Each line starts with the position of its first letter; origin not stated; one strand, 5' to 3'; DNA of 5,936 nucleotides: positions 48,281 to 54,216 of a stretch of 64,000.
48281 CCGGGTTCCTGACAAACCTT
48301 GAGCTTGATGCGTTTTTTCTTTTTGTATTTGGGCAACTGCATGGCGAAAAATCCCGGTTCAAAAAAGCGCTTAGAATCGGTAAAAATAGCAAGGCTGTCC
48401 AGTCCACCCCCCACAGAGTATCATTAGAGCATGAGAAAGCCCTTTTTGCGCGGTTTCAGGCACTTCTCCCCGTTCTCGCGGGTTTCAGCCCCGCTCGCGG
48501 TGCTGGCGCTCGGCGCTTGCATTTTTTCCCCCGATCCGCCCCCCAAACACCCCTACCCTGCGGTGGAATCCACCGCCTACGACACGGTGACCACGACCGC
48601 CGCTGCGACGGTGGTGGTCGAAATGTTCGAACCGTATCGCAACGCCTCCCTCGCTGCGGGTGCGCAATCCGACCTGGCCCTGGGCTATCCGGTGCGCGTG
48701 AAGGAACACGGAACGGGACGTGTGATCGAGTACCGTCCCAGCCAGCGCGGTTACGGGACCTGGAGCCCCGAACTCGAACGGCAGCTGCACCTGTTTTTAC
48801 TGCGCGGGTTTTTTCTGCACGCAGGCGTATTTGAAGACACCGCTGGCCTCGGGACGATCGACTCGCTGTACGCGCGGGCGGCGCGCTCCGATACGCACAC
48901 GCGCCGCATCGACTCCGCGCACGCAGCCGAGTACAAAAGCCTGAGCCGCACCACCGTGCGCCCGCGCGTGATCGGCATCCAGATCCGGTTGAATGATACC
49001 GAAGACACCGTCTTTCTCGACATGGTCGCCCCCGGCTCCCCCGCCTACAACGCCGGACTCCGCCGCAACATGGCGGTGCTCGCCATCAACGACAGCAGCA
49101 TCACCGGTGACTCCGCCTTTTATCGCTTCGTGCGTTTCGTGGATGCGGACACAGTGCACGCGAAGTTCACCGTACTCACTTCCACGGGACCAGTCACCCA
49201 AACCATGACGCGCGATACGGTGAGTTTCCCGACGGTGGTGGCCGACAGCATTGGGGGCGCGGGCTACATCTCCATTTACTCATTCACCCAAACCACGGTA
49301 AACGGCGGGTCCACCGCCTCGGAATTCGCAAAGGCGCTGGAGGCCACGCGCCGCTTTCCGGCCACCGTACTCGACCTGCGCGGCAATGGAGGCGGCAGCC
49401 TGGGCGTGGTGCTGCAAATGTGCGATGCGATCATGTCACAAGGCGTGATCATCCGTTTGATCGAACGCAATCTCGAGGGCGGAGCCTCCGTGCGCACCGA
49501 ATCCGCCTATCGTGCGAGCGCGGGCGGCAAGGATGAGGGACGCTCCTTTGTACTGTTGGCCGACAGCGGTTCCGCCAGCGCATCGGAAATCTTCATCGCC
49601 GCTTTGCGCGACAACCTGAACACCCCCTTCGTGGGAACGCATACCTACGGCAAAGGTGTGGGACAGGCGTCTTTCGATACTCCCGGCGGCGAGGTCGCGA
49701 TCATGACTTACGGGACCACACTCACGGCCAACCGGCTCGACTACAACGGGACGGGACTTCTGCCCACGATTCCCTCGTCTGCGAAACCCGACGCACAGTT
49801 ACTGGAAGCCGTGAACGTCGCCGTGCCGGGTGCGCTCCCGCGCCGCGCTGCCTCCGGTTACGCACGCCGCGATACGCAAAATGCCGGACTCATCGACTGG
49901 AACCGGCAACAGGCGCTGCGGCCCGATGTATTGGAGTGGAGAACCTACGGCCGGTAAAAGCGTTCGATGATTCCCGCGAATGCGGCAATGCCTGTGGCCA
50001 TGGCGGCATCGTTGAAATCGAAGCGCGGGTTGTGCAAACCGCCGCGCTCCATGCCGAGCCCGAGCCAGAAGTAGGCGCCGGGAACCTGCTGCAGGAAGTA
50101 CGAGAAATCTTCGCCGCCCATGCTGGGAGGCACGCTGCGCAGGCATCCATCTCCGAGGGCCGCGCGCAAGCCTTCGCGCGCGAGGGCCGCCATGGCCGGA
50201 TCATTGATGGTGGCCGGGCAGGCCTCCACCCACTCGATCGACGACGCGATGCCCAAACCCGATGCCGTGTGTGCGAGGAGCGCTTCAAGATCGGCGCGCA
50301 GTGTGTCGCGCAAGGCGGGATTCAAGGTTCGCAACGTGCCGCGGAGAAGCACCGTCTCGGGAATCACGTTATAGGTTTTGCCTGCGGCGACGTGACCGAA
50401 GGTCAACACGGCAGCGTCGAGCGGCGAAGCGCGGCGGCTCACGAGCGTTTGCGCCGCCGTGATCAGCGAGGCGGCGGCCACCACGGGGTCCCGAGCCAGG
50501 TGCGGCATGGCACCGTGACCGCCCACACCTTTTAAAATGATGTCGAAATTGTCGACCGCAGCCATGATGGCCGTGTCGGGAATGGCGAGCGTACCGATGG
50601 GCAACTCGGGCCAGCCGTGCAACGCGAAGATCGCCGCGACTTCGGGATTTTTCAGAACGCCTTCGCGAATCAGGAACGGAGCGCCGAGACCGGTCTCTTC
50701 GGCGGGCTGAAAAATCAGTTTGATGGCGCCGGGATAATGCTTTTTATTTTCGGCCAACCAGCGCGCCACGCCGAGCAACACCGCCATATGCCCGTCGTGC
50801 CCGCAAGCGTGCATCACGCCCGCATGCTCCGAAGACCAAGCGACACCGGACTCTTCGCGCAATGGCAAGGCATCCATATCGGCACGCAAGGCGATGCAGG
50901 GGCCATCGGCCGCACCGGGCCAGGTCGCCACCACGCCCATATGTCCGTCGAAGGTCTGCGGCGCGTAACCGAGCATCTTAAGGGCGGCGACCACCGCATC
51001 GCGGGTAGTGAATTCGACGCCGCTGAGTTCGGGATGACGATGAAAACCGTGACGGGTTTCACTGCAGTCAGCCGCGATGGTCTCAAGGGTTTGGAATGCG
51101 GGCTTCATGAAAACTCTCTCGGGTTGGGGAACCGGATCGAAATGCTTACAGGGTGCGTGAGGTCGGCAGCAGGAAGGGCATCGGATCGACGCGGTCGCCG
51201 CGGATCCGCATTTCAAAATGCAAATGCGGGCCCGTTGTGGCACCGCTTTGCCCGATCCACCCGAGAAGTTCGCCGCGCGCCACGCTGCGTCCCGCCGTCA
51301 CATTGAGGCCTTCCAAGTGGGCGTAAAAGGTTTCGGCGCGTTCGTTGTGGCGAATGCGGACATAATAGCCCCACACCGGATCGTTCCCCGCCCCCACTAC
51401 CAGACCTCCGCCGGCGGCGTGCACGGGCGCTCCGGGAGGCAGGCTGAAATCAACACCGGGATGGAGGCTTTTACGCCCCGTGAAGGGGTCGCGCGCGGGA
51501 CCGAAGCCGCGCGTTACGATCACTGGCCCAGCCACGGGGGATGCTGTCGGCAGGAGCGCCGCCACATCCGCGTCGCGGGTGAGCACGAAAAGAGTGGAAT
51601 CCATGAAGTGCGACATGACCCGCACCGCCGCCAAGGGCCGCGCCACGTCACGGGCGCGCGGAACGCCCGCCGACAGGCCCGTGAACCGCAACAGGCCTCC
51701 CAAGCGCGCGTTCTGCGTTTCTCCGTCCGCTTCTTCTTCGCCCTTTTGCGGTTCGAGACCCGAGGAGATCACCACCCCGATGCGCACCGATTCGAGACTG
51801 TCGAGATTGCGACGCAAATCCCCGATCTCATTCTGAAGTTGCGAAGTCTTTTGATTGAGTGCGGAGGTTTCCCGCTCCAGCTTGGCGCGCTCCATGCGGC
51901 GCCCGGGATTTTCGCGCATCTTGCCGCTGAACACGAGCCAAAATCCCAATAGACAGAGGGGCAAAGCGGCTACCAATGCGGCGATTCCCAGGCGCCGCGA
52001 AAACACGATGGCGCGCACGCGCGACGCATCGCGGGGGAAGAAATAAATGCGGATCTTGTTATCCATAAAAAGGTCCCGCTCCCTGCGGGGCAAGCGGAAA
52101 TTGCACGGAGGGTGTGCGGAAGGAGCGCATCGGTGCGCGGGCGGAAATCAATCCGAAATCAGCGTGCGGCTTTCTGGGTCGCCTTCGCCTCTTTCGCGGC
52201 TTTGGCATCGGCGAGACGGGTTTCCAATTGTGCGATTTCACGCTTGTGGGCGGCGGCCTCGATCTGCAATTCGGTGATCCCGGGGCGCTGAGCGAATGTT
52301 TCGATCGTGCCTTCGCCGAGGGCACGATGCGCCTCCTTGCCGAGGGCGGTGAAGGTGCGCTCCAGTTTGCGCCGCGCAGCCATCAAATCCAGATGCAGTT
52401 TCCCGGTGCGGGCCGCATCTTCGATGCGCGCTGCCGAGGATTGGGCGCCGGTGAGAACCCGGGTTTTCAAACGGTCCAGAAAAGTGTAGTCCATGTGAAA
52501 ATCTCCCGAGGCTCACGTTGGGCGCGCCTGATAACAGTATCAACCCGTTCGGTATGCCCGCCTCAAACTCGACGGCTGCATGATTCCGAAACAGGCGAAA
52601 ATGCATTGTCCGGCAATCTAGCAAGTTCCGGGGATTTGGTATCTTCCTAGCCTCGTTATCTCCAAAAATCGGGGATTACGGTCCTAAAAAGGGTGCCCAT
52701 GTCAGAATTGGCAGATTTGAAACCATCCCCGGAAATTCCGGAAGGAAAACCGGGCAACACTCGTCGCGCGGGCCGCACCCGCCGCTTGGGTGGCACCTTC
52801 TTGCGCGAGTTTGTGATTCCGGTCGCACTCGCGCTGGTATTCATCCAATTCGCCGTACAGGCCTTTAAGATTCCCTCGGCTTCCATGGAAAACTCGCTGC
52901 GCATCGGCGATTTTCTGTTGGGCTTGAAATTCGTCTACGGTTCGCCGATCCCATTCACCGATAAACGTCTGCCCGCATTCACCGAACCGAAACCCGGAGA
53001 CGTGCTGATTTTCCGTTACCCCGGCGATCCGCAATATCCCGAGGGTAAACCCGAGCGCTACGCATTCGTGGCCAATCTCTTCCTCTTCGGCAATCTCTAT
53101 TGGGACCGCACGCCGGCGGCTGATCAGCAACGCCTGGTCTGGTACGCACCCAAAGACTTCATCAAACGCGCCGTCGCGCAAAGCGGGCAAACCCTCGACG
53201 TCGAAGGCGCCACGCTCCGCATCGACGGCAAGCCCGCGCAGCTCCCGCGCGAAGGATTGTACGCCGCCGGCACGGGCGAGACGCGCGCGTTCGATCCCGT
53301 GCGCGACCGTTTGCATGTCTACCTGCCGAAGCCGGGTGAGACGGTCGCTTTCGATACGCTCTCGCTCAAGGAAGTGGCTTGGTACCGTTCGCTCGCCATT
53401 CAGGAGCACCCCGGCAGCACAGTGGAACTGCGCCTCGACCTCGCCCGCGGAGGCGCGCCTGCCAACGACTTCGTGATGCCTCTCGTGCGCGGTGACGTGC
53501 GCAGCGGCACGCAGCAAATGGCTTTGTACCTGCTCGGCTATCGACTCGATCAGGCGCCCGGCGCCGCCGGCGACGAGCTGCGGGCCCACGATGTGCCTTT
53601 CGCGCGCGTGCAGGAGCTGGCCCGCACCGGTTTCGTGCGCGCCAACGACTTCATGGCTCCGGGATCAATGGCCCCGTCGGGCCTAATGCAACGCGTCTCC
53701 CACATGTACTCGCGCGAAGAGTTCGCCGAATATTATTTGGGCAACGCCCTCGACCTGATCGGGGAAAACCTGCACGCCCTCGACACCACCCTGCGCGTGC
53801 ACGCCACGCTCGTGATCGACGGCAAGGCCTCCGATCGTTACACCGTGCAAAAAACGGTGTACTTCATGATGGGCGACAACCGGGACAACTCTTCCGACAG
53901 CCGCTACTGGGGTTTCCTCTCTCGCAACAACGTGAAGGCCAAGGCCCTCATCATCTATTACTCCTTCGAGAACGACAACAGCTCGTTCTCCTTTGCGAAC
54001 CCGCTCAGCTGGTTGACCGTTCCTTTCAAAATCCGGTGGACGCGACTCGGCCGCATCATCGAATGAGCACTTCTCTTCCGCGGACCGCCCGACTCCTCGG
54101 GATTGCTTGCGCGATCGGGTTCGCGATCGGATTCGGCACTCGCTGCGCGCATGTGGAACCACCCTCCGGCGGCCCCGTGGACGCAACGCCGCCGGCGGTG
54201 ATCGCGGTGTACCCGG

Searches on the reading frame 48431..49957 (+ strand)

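Call 81: search_protein_families(library=pfam, proteins=[window:48431-49957:+], max_evalue=0.00001)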
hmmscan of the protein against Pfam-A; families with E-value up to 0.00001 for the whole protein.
window:48431-49957:+ (508 aa): 1 family
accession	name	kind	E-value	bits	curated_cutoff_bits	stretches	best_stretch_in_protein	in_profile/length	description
PF03572.23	Peptidase_S41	-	2.5e-27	95.9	24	1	277-448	2-164/165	Peptidase family S41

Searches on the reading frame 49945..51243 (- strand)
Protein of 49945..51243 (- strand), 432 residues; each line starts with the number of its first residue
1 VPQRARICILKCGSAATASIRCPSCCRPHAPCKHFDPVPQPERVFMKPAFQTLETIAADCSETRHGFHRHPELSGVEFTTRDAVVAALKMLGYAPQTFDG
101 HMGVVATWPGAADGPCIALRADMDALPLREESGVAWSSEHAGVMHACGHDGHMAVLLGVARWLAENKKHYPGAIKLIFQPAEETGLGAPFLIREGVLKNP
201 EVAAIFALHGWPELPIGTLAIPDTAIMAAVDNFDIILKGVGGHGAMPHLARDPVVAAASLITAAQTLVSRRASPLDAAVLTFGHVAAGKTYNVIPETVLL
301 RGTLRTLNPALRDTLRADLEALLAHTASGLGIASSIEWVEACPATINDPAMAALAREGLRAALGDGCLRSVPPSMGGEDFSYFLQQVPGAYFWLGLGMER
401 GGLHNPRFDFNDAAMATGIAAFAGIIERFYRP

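Call 81: search_protein_families(library=pfam, proteins=[window:49945-51243:-], max_evalue=0.00001)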
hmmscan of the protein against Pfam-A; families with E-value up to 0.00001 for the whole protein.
window:49945-51243:- (432 aa): 2 families
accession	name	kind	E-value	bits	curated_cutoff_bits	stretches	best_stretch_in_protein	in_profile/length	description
PF01546.33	Peptidase_M20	-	5.7e-44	150.9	24.6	1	118-427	1-205/206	Peptidase family M20/M25/M40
PF07687.19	M20_dimer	-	2.9e-07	30.8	21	1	233-327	9-103/107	Peptidase dimerisation domain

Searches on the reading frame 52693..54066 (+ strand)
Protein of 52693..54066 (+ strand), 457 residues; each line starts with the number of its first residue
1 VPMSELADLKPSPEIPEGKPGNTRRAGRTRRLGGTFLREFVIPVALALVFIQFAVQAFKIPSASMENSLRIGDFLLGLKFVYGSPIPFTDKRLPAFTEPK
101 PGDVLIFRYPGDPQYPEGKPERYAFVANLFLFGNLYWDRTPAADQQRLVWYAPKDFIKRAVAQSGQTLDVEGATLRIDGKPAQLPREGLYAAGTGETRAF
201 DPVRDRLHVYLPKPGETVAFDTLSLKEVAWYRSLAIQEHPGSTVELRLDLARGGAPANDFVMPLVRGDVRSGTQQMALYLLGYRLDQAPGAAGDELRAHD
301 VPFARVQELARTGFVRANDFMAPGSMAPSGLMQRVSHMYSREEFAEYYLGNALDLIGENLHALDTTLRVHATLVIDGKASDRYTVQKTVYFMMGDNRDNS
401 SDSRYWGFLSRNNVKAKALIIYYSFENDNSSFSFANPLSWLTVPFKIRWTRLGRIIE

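Call 81: search_protein_families(library=pfam, proteins=[window:52693-54066:+], max_evalue=0.00001)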
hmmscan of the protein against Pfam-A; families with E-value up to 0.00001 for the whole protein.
window:52693-54066:+ (457 aa): 1 family
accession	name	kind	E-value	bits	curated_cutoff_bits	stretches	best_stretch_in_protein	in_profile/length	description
PF10502.14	Peptidase_S26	-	2e-31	109.7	22.9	2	37-191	5-108/168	Signal peptidase, peptidase S26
